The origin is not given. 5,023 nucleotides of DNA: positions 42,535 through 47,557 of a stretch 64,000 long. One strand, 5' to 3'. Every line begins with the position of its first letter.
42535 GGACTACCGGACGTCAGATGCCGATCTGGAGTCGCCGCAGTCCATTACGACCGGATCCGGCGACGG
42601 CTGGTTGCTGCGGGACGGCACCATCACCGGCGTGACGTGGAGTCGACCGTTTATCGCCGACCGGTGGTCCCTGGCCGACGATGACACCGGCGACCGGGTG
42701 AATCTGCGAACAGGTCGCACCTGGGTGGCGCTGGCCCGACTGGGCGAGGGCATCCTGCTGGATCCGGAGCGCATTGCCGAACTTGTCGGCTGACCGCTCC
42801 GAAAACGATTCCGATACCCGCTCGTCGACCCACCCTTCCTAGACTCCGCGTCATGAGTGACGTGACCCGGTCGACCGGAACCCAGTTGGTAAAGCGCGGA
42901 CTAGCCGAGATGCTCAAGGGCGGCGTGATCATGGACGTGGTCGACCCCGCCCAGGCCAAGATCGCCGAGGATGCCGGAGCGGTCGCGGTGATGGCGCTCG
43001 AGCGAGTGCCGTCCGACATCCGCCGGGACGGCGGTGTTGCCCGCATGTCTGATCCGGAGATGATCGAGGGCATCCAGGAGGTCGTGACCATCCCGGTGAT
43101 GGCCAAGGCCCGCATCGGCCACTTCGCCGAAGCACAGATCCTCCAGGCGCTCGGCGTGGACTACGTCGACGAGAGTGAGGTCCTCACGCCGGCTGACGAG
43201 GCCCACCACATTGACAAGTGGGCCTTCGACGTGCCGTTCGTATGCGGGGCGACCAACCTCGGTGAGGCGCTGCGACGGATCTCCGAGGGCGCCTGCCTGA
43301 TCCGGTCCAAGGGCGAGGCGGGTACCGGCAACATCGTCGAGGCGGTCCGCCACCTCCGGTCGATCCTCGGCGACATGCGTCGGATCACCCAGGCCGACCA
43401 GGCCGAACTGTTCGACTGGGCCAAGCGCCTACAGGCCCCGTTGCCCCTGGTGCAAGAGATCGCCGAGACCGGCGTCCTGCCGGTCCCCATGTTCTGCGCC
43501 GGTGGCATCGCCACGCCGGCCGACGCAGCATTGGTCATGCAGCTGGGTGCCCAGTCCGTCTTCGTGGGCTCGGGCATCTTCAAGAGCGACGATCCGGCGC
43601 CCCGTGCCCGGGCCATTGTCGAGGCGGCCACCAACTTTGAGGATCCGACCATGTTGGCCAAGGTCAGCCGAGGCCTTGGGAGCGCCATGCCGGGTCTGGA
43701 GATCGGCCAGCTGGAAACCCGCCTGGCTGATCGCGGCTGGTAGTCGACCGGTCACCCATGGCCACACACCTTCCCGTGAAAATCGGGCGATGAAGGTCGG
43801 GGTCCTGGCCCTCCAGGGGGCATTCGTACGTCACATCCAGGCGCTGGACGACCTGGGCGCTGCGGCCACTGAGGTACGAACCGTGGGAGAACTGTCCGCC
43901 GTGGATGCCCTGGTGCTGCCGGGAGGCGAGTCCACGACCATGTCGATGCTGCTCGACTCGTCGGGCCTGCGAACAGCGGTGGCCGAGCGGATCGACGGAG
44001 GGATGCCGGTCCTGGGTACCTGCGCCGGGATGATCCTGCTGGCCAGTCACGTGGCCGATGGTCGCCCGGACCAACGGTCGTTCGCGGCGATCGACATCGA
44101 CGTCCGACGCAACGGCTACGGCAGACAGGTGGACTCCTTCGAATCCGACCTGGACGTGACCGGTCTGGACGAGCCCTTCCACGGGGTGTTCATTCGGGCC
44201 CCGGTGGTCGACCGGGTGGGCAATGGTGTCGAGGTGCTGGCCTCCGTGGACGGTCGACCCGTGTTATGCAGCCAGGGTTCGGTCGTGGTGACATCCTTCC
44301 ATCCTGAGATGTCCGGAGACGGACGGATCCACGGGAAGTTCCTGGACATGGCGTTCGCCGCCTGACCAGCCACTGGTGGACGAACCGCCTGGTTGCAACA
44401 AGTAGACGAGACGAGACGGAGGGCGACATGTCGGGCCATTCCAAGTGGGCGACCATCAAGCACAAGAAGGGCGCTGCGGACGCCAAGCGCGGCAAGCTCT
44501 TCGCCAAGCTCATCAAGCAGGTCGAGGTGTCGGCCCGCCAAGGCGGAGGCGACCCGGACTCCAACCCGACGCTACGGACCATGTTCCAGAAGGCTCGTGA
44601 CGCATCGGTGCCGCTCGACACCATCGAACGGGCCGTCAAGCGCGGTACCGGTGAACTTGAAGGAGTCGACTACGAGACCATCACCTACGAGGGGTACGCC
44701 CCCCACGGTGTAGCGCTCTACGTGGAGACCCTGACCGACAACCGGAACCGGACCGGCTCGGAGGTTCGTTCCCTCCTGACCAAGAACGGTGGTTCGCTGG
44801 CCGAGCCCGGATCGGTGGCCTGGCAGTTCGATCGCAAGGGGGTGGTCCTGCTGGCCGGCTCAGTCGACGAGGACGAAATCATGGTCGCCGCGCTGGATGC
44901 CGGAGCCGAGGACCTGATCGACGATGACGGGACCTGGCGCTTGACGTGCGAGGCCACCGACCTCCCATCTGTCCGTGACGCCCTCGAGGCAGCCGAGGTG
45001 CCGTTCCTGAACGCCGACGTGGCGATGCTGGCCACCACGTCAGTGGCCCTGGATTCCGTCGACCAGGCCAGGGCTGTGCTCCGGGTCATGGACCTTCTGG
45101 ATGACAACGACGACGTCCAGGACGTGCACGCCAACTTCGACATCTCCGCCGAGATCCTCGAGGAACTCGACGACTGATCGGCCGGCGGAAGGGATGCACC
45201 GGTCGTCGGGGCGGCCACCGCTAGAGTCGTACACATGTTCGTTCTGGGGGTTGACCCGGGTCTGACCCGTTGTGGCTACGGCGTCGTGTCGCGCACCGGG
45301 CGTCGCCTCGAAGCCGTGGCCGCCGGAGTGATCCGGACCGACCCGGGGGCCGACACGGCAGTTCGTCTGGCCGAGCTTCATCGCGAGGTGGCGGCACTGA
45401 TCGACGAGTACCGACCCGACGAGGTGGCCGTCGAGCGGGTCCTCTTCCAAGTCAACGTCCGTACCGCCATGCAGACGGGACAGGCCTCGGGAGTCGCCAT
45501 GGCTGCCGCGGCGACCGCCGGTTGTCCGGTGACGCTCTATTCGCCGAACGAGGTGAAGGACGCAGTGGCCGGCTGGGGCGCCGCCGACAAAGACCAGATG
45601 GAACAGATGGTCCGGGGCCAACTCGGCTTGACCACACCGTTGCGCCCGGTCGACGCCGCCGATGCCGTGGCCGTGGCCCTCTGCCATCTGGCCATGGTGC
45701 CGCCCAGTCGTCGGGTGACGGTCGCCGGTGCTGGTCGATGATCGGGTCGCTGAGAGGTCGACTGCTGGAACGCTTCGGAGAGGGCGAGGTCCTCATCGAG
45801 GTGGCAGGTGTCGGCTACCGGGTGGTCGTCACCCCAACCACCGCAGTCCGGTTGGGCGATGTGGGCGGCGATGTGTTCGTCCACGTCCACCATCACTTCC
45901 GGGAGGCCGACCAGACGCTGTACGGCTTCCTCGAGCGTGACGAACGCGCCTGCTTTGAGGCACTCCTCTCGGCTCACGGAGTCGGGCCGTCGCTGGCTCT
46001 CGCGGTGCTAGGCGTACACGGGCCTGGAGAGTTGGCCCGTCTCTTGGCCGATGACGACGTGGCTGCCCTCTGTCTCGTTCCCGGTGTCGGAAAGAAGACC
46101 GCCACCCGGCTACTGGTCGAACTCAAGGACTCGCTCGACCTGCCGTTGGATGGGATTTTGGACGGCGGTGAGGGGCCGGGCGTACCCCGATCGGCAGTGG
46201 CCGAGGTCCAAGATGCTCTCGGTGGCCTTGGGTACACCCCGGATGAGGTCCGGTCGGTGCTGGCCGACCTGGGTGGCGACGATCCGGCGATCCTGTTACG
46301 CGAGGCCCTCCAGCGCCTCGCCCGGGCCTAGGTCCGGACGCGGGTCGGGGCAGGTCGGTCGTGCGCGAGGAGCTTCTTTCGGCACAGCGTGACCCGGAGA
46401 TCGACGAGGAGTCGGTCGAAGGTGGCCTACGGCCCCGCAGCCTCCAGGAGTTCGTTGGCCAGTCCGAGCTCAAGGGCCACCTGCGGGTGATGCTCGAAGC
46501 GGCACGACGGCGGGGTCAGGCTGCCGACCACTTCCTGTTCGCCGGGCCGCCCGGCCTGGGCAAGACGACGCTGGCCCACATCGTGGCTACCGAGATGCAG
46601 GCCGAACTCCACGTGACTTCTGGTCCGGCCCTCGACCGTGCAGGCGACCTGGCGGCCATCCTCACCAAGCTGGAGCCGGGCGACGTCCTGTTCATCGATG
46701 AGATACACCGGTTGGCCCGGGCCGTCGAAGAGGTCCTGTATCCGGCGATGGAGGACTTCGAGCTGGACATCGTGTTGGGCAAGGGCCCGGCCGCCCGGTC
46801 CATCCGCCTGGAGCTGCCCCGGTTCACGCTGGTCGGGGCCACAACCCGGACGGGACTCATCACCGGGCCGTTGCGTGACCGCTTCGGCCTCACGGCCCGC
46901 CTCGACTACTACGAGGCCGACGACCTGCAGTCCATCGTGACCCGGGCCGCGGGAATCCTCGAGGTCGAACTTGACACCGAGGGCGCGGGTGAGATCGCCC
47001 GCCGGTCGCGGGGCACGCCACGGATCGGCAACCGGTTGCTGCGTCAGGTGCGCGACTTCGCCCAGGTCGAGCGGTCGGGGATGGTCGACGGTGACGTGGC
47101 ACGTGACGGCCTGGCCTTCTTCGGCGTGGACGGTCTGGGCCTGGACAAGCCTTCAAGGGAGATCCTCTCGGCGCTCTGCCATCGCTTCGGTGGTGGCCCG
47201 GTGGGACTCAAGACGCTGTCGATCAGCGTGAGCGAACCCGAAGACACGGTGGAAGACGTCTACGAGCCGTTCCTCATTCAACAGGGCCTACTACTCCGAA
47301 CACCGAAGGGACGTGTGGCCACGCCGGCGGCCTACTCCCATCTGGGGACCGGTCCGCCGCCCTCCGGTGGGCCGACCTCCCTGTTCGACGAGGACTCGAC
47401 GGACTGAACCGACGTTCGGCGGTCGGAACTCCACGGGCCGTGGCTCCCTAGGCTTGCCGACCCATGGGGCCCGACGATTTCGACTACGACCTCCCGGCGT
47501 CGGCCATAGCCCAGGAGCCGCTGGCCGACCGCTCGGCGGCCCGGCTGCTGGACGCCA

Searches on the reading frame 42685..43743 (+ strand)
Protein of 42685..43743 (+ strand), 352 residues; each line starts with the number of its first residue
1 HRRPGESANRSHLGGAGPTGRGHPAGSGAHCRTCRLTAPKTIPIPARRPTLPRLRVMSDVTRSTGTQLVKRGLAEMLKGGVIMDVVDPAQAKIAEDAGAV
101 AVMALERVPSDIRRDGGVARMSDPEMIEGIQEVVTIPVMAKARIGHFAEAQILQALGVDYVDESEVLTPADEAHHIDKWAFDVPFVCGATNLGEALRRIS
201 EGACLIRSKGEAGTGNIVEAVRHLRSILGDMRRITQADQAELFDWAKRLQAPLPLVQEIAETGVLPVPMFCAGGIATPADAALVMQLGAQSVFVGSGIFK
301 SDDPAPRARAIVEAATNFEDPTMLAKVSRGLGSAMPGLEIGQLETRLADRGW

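Call 69: search_protein_families(library=pfam, proteins=[window:42685-43743:+], max_evalue=0.000001)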
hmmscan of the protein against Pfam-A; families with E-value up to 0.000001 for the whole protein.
window:42685-43743:+ (352 aa): 2 families
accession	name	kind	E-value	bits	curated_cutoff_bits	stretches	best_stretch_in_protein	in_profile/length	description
PF01680.23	SOR_SNZ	-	1.3e-102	342.4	27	1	67-272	2-207/207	SOR/SNZ family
PF05690.20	ThiG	-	1.9e-10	41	23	0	266-315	175-224/247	Thiazole biosynthesis protein ThiG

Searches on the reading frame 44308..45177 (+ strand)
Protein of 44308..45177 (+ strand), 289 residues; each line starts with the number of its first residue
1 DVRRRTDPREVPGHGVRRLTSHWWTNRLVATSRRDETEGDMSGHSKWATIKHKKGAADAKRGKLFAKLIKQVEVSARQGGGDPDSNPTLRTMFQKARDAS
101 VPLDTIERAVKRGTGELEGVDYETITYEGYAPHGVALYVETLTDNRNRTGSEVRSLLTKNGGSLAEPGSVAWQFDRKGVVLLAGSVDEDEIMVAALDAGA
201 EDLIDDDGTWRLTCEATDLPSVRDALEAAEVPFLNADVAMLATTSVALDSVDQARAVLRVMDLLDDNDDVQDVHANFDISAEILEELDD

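Call 69: search_protein_families(library=pfam, proteins=[window:44308-45177:+], max_evalue=0.000001)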
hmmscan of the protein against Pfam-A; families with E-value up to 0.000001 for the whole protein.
window:44308-45177:+ (289 aa): 2 families
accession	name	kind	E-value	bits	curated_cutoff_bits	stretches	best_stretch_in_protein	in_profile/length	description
PF01709.26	Transcrip_reg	-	1.6e-53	181.1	27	1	122-277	1-160/160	TACO1/YebC second and third domain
PF20772.2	TACO1_YebC_N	-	1.7e-31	108.9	36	1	45-116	1-73/73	TACO1/YebC protein N-terminal domain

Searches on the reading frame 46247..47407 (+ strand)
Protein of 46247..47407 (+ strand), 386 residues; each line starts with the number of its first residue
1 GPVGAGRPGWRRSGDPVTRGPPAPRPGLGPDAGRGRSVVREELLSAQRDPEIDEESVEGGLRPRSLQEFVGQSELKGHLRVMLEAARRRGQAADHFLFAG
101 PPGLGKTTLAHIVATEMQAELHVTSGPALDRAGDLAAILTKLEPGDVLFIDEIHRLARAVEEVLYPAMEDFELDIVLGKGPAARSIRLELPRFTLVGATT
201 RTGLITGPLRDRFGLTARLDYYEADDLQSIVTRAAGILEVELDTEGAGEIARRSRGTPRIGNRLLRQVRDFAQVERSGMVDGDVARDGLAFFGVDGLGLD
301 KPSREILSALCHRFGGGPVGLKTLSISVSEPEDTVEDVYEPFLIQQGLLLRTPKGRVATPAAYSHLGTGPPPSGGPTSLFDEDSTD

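Call 69: search_protein_families(library=pfam, proteins=[window:46247-47407:+], max_evalue=0.000001)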
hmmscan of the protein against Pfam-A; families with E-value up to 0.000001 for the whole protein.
window:46247-47407:+ (386 aa): 5 families
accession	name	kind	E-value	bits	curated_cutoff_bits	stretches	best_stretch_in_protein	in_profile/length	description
PF05496.18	RuvB_N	-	2.3e-77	258.6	27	1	61-219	1-159/159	Holliday junction DNA helicase RuvB P-loop domain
PF17864.7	AAA_lid_4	-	1.6e-28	98.7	27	1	222-295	1-74/74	RuvB AAA lid domain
PF05491.19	RuvB_C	-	1.9e-21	76.2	24.7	1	297-366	2-71/72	RuvB C-terminal winged helix domain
PF00004.35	AAA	-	3.3e-20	73.3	21.2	1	97-217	2-127/131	ATPase family associated with various cellular activities (AAA)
PF07728.20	AAA_5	-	2.4e-07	31.3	22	0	95-213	1-139/139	AAA domain (dynein-related subfamily)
